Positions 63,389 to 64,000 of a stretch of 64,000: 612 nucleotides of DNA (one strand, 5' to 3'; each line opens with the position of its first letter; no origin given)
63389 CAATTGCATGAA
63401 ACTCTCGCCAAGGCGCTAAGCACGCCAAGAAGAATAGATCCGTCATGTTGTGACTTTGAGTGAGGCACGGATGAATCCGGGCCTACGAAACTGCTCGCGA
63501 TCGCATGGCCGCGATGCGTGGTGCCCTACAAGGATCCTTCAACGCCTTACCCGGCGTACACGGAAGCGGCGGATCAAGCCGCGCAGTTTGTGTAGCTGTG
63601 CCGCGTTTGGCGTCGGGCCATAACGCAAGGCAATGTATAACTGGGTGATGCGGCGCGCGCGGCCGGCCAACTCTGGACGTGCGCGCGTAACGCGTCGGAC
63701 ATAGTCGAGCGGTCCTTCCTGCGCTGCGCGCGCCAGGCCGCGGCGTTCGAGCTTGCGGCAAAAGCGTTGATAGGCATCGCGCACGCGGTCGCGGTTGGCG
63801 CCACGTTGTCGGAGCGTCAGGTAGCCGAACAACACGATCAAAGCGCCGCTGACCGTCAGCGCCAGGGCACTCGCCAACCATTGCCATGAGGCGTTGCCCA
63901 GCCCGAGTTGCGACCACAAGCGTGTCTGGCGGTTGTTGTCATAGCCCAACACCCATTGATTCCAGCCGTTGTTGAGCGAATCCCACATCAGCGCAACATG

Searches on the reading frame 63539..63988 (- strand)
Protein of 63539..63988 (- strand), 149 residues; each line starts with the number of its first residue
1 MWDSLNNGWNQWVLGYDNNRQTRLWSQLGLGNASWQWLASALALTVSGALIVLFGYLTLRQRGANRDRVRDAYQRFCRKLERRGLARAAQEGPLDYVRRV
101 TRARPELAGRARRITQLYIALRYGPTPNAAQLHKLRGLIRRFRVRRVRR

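Call 28: search_protein_families(library=pfam, proteins=[window:63539-63988:-], max_evalue=0.00001)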
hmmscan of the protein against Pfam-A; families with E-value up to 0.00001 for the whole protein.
window:63539-63988:- (149 aa): 1 family
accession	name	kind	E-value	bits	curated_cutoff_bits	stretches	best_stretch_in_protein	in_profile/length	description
PF13559.11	DUF4129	-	5.2e-16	58.9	24.8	1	72-137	1-66/69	Domain of unknown function (DUF4129)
